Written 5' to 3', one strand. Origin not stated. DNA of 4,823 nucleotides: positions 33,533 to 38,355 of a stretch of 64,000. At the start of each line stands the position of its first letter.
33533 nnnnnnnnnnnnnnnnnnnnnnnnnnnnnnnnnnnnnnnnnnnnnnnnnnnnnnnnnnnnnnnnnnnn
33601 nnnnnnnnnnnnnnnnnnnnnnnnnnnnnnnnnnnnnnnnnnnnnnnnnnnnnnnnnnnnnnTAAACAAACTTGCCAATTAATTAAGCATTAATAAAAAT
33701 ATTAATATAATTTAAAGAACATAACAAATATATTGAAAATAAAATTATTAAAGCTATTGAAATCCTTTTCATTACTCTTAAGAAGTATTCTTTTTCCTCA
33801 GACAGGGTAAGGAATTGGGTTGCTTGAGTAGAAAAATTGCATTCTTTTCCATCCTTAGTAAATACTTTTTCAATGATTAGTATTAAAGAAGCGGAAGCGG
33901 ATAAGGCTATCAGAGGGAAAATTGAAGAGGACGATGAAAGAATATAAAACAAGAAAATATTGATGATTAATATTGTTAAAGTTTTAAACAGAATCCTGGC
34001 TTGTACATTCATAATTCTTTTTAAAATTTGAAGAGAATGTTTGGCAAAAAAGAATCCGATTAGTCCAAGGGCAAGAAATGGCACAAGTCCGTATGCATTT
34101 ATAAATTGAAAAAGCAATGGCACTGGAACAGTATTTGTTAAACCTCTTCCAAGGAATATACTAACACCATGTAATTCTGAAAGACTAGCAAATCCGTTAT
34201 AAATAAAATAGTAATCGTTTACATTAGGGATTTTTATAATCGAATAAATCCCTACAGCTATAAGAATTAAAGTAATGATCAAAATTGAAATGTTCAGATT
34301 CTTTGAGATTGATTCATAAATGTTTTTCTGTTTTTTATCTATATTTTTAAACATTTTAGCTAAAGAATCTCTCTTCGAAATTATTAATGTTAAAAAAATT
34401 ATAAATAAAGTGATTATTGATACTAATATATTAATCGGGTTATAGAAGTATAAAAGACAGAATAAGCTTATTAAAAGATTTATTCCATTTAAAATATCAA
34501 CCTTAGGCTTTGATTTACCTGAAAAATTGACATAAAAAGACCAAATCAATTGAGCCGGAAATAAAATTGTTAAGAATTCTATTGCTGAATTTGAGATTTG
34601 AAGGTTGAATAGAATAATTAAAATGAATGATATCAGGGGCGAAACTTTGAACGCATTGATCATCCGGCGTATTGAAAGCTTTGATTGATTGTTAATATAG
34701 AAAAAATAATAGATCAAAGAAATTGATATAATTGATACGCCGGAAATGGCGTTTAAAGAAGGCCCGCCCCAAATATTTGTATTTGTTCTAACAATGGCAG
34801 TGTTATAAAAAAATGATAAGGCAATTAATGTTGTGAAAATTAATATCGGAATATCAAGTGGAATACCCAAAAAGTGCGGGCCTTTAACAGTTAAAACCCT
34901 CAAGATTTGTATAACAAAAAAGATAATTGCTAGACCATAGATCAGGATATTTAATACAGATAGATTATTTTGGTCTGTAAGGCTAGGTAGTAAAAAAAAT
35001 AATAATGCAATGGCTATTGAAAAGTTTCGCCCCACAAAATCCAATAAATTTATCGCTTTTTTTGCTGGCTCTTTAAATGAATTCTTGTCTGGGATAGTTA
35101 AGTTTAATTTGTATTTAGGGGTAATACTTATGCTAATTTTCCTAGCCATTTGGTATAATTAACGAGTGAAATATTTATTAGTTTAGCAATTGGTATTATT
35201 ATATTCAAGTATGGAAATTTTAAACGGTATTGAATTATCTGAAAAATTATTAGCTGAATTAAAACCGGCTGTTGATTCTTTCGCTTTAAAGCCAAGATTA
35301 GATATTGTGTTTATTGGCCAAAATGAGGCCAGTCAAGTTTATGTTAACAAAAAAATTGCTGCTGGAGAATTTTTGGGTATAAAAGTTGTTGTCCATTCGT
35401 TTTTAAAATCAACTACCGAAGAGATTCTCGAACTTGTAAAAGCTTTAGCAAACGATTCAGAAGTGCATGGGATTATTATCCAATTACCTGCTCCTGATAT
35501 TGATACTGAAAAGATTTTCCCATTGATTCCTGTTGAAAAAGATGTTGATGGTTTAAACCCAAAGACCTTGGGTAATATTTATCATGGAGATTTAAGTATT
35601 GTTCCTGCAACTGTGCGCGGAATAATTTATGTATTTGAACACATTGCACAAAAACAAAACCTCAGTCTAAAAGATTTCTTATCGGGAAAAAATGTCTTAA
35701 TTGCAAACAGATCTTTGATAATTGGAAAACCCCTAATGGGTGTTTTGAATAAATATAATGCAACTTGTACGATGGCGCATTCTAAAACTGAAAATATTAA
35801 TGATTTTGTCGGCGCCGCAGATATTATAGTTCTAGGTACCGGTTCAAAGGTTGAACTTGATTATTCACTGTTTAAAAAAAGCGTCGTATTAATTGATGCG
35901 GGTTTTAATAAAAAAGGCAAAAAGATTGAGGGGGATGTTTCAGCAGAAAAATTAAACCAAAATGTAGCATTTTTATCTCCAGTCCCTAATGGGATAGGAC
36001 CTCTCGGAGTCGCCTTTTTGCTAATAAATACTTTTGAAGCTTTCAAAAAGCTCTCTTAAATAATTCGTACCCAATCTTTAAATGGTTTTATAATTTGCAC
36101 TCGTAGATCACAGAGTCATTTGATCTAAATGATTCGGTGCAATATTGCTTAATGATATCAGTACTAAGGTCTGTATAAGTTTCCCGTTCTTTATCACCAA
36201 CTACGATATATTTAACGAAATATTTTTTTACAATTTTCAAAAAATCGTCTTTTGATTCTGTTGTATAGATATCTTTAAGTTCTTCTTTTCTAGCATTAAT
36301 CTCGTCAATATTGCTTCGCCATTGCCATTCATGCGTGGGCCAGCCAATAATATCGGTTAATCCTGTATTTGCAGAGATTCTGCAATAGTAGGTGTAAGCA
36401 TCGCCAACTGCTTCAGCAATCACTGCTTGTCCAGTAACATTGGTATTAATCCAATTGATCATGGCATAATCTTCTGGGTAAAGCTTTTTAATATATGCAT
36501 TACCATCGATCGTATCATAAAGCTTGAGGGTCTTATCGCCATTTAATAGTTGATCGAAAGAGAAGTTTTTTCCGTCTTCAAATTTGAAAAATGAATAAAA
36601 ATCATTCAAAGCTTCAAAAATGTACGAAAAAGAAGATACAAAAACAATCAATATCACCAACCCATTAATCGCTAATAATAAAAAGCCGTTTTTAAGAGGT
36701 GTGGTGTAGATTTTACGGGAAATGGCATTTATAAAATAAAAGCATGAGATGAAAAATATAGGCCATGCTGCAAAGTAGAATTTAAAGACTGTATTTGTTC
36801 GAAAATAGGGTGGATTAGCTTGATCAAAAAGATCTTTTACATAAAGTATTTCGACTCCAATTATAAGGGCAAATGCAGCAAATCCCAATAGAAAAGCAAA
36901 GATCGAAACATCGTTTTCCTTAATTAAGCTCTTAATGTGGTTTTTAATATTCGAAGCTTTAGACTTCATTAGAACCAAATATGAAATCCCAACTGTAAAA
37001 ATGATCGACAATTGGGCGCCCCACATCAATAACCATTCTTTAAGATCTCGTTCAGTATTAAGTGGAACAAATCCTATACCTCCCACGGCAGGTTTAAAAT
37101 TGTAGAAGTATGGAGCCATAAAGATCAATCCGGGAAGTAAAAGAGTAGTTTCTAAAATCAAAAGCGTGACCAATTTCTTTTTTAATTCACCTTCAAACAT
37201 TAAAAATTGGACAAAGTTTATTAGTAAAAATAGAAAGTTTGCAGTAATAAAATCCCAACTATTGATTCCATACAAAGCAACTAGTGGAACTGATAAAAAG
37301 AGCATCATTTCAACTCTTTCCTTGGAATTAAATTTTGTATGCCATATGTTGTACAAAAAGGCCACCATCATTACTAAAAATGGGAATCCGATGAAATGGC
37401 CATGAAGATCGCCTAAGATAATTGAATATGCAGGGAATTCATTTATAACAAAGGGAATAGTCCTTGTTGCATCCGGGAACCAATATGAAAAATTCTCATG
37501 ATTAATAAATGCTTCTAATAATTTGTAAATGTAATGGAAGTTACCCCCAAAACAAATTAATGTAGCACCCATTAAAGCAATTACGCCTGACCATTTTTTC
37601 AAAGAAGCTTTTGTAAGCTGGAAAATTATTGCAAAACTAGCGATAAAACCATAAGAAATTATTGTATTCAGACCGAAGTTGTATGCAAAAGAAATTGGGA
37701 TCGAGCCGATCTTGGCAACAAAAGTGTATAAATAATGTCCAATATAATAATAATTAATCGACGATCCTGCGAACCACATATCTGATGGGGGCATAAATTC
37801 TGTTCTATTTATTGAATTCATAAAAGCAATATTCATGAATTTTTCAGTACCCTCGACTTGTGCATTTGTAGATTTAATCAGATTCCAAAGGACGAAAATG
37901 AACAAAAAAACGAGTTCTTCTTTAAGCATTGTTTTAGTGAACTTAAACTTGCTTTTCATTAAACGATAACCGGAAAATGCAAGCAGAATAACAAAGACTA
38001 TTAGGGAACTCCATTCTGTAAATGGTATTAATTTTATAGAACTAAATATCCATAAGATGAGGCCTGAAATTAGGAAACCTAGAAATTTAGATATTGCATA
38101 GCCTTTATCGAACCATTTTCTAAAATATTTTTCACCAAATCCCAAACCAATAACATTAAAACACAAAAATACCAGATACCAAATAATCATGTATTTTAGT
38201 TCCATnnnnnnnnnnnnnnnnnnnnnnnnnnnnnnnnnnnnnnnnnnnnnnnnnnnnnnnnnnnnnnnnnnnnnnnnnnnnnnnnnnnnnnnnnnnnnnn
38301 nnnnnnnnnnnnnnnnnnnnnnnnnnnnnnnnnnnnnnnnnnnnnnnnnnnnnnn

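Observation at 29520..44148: Recurrent 'P-x-T-[AD]-L' motif immediately before a C-terminal TM helix in five surface proteins: candidate sortase-like sorting signal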

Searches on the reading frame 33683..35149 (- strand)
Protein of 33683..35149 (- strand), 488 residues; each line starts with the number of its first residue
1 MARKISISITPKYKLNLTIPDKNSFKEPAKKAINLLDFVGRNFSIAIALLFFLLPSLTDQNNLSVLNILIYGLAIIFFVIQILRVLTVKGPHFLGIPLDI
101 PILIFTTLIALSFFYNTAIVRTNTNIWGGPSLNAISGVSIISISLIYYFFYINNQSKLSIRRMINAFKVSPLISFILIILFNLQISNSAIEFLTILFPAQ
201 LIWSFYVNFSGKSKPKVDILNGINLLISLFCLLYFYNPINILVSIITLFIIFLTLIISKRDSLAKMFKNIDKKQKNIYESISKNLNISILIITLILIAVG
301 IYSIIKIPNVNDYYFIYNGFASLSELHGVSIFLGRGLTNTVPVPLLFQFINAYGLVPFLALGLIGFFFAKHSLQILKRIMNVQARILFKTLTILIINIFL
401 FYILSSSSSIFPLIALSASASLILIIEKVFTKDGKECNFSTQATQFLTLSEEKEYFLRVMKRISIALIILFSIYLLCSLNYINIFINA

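Call 3: search_protein_families(library=ncbifam, proteins=[window:33683-35149:-], max_evalue=1)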
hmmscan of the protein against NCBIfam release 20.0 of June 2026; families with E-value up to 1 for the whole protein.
window:33683-35149:- (488 aa): 0 families

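Call 4: search_protein_families(library=pfam, proteins=[window:33683-35149:-], max_evalue=1)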
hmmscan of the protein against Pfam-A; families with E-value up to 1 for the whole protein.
window:33683-35149:- (488 aa): 0 families

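Call 38: find_homologous_proteins(query=window:33683-35146:-, max_evalue=0.001)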
Query window:33683-35146:- (487 aa): 4 proteins with E <= 0.001 among 8000 candidates.
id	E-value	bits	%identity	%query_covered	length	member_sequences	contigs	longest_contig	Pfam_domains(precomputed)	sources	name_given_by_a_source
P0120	3.1e-282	955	97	100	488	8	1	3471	-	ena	-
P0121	3.9e-201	687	69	100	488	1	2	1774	-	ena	-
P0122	1.9e-164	566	60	100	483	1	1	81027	-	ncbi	-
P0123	1.1e-23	102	30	72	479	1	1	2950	-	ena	-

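Call 40: search_solved_structures(query=A7, max_evalue=10)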
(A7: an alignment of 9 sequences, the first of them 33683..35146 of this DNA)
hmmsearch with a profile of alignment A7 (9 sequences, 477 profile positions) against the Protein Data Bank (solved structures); distinct sequences matched with E-value up to 10: 1.
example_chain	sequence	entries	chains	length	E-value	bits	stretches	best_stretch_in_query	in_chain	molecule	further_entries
8qah_A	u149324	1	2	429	8.5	8.8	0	228-296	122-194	sc-CC-8-58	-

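Call 51: predict_structure(alignment_id=A8)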
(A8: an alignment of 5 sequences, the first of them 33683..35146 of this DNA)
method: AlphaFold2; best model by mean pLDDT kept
length: 487 residues; sequences in the alignment: 5
mean_pLDDT: 43.6   pTM: 0.26
mean pLDDT of the five models: 43.6, 42.6, 40.2, 37.7, 36.5
residues with pLDDT >= 90: 0; 70-90: 0; 50-70: 102; < 50: 385
segments of 3 or more residues with pLDDT < 50: 1-7, 11-62, 64-74, 76-255, 257-281, 283-314, 381-383, 396-398, 400-414, 429-448, 466-487
pLDDT, mean of each block of 10 residues (from residue 1): 41 39 44 42 40 39 46 48 41 32 38 34 35 31 36 34 34 35 38 39 43 41 43 42 45 47 44 42 46 43 41 52 63 54 57 59 55 52 49 50 46 50 50 38 42 52 49 40 33
secondary structure, 60 per line:
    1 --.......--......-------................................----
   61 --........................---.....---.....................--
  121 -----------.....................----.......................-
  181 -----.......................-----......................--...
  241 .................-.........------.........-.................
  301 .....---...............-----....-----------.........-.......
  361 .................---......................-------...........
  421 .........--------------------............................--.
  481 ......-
elements in order: E3-9 E12-17 H25-56 H63-86 H90-94 H98-118 H132-152 H157-179 H186-208 H214-235 H238-257 H259-267 H274-282 H284-305 H309-323 H329-332 H344-352 H354-377 H381-402 H410-429 H450-477 H480-486

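Call 52: search_protein_families(library=pfam, alignment_id=A7, max_evalue=5)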
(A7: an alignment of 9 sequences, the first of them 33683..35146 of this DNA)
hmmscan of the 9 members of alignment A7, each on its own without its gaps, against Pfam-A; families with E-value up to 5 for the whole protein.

A. member 1, window:33683-35146:- (487 aa): 0 families

B. families by the number of members that match (of 9 scanned): 2 families
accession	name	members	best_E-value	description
PF11992.13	TgpA_N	1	1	TgpA N-terminal domain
PF09534.15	Trp_oprn_chp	1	1.7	Tryptophan-associated transmembrane protein (Trp_oprn_chp)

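Call 53: search_protein_families(library=ncbifam, alignment_id=A7, max_evalue=5)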
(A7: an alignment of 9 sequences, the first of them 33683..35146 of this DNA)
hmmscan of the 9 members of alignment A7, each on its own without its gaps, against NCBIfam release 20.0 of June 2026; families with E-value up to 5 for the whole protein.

A. member 1, window:33683-35146:- (487 aa): 0 families

B. families by the number of members that match (of 9 scanned): 0 families
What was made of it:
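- The partner family has no Pfam, NCBIfam or PDB relative (calls 40, 52, 53).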

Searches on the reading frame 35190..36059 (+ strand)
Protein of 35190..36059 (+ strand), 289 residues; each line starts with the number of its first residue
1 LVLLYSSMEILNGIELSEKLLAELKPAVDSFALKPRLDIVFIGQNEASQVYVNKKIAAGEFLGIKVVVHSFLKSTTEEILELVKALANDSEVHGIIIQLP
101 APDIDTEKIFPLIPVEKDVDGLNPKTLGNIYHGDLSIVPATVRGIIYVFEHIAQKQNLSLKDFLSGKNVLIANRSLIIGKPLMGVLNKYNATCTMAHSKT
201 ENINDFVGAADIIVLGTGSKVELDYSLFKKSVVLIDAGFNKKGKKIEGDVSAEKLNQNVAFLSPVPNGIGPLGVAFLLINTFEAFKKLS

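Call 8: search_protein_families(library=pfam, proteins=[window:35190-36059:+], max_evalue=0.01)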
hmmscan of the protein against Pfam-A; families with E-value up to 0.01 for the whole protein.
window:35190-36059:+ (289 aa): 2 families
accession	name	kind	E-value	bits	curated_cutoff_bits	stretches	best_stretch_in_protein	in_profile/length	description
PF02882.25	THF_DHG_CYH_C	-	1.3e-35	122.5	27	1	124-287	2-158/160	Tetrahydrofolate dehydrogenase/cyclohydrolase, NAD(P)-binding domain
PF00763.28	THF_DHG_CYH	-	1.5e-24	86.9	32.8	1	11-120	1-115/115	Tetrahydrofolate dehydrogenase/cyclohydrolase, catalytic domain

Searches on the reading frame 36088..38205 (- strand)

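Call 8: search_protein_families(library=pfam, proteins=[window:36088-38205:-], max_evalue=0.01)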
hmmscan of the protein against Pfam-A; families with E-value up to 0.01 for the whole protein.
window:36088-38205:- (705 aa): 1 family
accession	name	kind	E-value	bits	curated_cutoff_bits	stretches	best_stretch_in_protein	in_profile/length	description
PF10060.15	DUF2298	-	2.1e-89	301.2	27.8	2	47-407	2-384/488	Uncharacterized membrane protein (DUF2298)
